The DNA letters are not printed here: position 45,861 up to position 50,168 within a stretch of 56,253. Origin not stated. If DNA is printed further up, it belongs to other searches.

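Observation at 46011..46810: Terminal thioesterase has Cys in place of the catalytic Ser (GGFCASG instead of GxSxG)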

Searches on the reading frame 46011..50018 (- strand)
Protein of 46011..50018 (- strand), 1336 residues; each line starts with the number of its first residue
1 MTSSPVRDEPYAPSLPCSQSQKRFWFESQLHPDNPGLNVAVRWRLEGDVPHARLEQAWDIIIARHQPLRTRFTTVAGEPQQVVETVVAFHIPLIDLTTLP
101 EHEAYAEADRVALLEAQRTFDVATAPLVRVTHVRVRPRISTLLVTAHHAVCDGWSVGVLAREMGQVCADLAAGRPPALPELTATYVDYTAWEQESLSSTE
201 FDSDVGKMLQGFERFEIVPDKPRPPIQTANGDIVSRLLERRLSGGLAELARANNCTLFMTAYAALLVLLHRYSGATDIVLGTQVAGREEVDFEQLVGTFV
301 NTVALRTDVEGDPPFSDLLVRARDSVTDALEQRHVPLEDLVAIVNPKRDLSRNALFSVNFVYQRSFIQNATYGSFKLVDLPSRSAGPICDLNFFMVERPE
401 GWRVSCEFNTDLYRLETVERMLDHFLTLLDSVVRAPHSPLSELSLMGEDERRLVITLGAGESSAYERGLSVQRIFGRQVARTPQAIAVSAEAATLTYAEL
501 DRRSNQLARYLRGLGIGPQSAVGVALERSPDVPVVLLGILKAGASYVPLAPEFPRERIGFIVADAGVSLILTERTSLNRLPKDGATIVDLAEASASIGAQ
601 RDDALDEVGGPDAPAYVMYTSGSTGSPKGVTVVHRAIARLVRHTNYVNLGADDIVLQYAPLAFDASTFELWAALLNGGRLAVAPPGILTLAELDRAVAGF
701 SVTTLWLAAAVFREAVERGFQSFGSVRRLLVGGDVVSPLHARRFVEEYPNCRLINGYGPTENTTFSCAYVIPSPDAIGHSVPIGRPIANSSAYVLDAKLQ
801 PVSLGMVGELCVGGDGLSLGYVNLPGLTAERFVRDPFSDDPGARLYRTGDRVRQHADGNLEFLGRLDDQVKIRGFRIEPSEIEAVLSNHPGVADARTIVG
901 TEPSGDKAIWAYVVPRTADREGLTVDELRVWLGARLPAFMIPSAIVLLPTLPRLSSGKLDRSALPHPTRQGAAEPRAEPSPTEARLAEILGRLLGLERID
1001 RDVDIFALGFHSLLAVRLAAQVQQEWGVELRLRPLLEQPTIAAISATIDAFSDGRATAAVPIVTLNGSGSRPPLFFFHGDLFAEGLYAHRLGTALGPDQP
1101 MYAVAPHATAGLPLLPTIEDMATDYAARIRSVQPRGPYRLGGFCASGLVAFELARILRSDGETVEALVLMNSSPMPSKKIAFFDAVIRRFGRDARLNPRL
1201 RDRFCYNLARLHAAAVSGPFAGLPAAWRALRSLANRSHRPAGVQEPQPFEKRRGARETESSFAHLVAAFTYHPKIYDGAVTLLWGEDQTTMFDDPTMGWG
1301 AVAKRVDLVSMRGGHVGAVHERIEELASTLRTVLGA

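Call 7: search_protein_families(library=pfam, proteins=[window:46011-50018:-], max_evalue=1)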
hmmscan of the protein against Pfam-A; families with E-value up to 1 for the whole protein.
window:46011-50018:- (1336 aa): 7 families
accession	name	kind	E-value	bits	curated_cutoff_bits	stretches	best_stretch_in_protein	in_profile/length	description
PF00668.25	Condensation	-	3.1e-86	290.3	30.6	1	15-452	5-453/456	Condensation domain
PF00501.34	AMP-binding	-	2.1e-84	284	29.9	1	477-821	3-383/384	AMP-binding enzyme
PF00975.26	Thioesterase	-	7.3e-17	62.8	26.4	1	1073-1174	2-104/226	Thioesterase domain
PF00550.31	PP-binding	-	5.8e-13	49.3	20.8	1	985-1048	2-67/67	Phosphopantetheine attachment site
PF13193.12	AMP-binding_C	-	8.4e-12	46.3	24.5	1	881-958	1-76/76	AMP-binding enzyme C-terminal domain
PF23297.2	ACP_SdgA_C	-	0.14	12.7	27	1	997-1049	28-80/95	Highly reducing polyketide synthase sdgA, C-terminal ACP domain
PF13592.12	HTH_33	-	0.25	11.4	25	0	505-531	25-51/60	Winged helix-turn helix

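Call 22: find_related_loci(query=window:46011-50018:-, collection=genome_contigs, flank=10000)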
Query window:46011-50018:- (1336 aa) in genome_contigs; peptide patterns used: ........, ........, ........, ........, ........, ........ (x = any residue, [..] = any of these).
81 stretches matched a pattern; 58 encode a relative of the query (tblastn E <= 1e-3); 57 distinct loci.
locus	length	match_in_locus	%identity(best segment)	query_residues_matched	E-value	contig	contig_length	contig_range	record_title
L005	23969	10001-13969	65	14-1335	0e+0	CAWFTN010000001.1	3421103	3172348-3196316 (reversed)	MAG: Candidatus Eremiobacteraeota bacterium isolate MFD09603.bin.1.124 genome assembly, contig: contig_2604, whole genom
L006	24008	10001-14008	39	15-1334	0e+0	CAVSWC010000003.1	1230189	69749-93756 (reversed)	MAG: uncultured Alphaproteobacteria bacterium isolate MFD05747.bin.2.175 genome assembly, contig: contig_11414, whole ge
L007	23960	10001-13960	64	15-1335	0e+0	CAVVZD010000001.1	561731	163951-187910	MAG: Candidatus Eremiobacteraeota bacterium isolate MFD01248.bin.1.104 genome assembly, contig: contig_1100, whole genom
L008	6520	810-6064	40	15-1334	0e+0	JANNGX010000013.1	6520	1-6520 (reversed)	MAG: Gemmatimonadales bacterium isolate SOY_6_C_metabat_360 SOY_6_C_k141_606799, whole genome shotgun sequence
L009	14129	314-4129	37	16-1334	0e+0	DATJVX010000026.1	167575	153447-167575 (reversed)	MAG TPA_asm: Casimicrobiaceae bacterium isolate SMAG_U15084 k141_4568101, whole genome shotgun sequence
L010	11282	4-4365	37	16-1173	0e+0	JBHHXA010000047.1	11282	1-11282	MAG: Acidimicrobiia bacterium isolate D_3_bin.12 NODE_2557_length_11282_cov_4.636590, whole genome shotgun sequence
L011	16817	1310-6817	38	14-1074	0e+0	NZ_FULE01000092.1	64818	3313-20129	Vibrio ruber DSM 16370 strain CECT 7878T, whole genome shotgun sequence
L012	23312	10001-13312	38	15-1082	0e+0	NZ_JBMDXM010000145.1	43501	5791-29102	MAG: Longimicrobium sp. isolate FBaRs1_5 FBaRs1_contig145, whole genome shotgun sequence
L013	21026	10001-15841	37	3-1080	0e+0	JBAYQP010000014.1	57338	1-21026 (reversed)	MAG: Desulfuromonadales bacterium isolate SO_2016_LW2_167 scaffold00829_LW138R_2016, whole genome shotgun sequence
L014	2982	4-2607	58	81-1334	0e+0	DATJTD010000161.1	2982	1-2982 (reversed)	MAG TPA_asm: Candidatus Acidiferrales bacterium isolate SMAG_U15011 k141_776962, whole genome shotgun sequence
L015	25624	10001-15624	37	15-1045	2e-179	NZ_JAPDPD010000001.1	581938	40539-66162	Dyella subtropica strain RXD159 NODE_1_length_581938_cov_47.790862, whole genome shotgun sequence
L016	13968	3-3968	40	17-1082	0e+0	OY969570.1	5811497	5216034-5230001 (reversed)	MAG: uncultured Gemmatimonadales bacterium isolate MFD02840.bin.c.1 genome assembly, chromosome: 1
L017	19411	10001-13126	37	14-1064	0e+0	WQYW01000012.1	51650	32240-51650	MAG: Alphaproteobacteria bacterium isolate Emb289P4bin33 Ga0123357_10000245, whole genome shotgun sequence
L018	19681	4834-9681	37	12-1082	3e-162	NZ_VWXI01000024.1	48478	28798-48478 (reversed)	Pantoea sp. Cy-639 NODE_24_length_48478_cov_43.744928, whole genome shotgun sequence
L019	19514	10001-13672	33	15-1334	1e-167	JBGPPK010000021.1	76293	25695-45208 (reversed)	MAG: Terriglobia bacterium isolate OBJ2_061818_050_16 k141_3002430_length_76293_cov_37.5901, whole genome shotgun sequen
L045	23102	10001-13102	32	14-1048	2e-86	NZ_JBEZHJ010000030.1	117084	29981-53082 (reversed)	Streptomyces sp. NPDC048665 NPDC048665_52_C11.ctg-0030, whole genome shotgun sequence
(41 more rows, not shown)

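Call 46: search_protein_families(library=pfam, proteins=[L005:119-1387:+, L005:1387-2115:+, L005:2115-9899:+, L005:13972-14883:+, L005:14971-15687:-, L005:15711-16841:+, L005:17293-19137:-, L005:19162-20169:+, L005:21607-22923:+])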
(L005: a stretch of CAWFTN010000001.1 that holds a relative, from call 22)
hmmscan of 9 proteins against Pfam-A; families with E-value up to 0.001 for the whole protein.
L005:119-1387:+ (423 aa): 3 families
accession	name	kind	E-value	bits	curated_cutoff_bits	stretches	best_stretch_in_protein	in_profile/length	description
PF00501.34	AMP-binding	-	4.2e-38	131.6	29.9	1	13-183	203-383/384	AMP-binding enzyme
PF00550.31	PP-binding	-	3.1e-17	63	20.8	1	352-416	2-67/67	Phosphopantetheine attachment site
PF13193.12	AMP-binding_C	-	9.7e-14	52.5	24.5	1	243-317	1-76/76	AMP-binding enzyme C-terminal domain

L005:1387-2115:+ (243 aa): 2 families
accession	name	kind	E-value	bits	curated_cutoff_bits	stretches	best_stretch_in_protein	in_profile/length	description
PF17837.6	4PPT_N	-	2.7e-21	75.9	27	1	44-102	9-67/68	4'-phosphopantetheinyl transferase N-terminal domain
PF01648.25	ACPS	-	1.8e-11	44.5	25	1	110-192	1-89/111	4'-phosphopantetheinyl transferase superfamily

L005:2115-9899:+ (2595 aa): 12 families
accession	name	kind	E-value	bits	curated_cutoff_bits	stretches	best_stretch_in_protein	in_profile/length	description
PF00668.25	Condensation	-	3.8e-88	296.6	30.6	1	1551-1991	4-455/456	Condensation domain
PF00501.34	AMP-binding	-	4e-82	276.5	29.9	1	2012-2352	3-383/384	AMP-binding enzyme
PF00109.32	ketoacyl-synt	-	6.8e-74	249.1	20.8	1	5-258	4-252/252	Beta-ketoacyl synthase, N-terminal domain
PF00698.26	Acyl_transf_1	-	3.2e-59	201.4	32.7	1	531-845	2-316/319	Acyl transferase domain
PF00202.27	Aminotran_3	-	7.3e-52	176.8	30.5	1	1145-1504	9-372/403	Aminotransferase class-III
PF02801.28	Ketoacyl-synt_C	-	1.4e-42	144.9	20.8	1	266-384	1-118/119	Beta-ketoacyl synthase, C-terminal domain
PF00550.31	PP-binding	-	1.3e-23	83.5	20.8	2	2513-2574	3-67/67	Phosphopantetheine attachment site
PF16197.11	KAsynt_C_assoc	-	2e-20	73.7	33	1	387-494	1-105/111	Ketoacyl-synthetase C-terminal extension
PF22621.2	CurL-like_PKS_C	-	2.6e-19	69.4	27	1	448-511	1-64/64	CurL-like, PKS C-terminal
PF22336.2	RhiE-like_linker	-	6.5e-16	58.5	27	1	451-513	1-62/67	RhiE-like, KS-MAT linker domain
PF13193.12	AMP-binding_C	-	1.2e-05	26.6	24.5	1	2409-2484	1-76/76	AMP-binding enzyme C-terminal domain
PF00108.29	Thiolase_N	-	1.8e-05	24.7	26.4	1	167-207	70-112/260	Thiolase, N-terminal domain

L005:13972-14883:+ (304 aa): 1 family
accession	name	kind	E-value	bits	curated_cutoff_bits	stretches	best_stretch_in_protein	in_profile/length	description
PF20102.4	DUF6492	-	3.6e-14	53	22.9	1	16-223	11-209/291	Family of unknown function (DUF6492)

L005:14971-15687:- (239 aa): 1 family
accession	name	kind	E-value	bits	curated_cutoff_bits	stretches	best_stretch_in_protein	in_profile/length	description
PF08241.18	Methyltransf_11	-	1.9e-06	28.9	21.2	1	88-147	26-89/95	Methyltransferase domain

L005:15711-16841:+ (377 aa): 0 families

L005:17293-19137:- (615 aa): 2 families
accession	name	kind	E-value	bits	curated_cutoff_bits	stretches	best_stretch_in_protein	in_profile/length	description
PF13620.12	CarboxypepD_reg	-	1.1e-07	32.5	32.3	1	47-90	2-46/82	Carboxypeptidase regulatory-like domain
PF07715.20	Plug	-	4.4e-06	27.6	23.9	1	130-224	14-107/107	TonB-dependent Receptor Plug Domain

L005:19162-20169:+ (336 aa): 17 families
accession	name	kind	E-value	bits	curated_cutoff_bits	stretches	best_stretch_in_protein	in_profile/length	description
PF07719.23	TPR_2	-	2.6e-24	83.7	27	1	114-143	3-32/34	Tetratricopeptide repeat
PF13432.12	TPR_16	-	3.3e-22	79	32.7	3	255-319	1-65/65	Tetratricopeptide repeat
PF14559.12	TPR_19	-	9.4e-21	74.4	25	3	265-324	5-64/68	Tetratricopeptide repeat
PF13428.12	TPR_14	-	2.9e-14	52.6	23.5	0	286-326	2-42/44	Tetratricopeptide repeat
PF13371.12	TPR_9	-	2.4e-12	47.1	35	1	194-253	6-65/73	Tetratricopeptide repeat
PF13431.12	TPR_17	-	3.9e-12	45.9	24.4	0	274-300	2-28/34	Tetratricopeptide repeat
PF00515.34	TPR_1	-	3.8e-11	42.8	27.8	0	217-250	1-34/34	Tetratricopeptide repeat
PF13414.12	TPR_11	-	7.6e-11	42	26.8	1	263-299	6-42/42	TPR repeat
PF13181.12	TPR_8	-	1.2e-09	38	25.7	0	253-282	3-32/34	Tetratricopeptide repeat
PF13174.12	TPR_6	-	3.2e-06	27.9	26.3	0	219-249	2-32/33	Tetratricopeptide repeat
PF16918.11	PknG_TPR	-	8.2e-06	25.3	27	1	184-311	95-221/340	Protein kinase G tetratricopeptide repeat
PF13424.12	TPR_12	-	2.8e-05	24.7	30.1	0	251-313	3-73/77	Tetratricopeptide repeat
PF23914.1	TPR_CcmH_CycH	-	7.5e-05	23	42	0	195-282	62-152/158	Cytochrome c-type biogenesis protein H TPR domain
PF07721.20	TPR_4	-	0.0001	23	27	0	285-310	1-26/26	Tetratricopeptide repeat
PF24575.1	TPR_Slam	-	0.00021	22.1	35.2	0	215-274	45-104/104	Surface lipoprotein assembly modifier, N-terminal TPR repeats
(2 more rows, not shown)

L005:21607-22923:+ (439 aa): 0 families
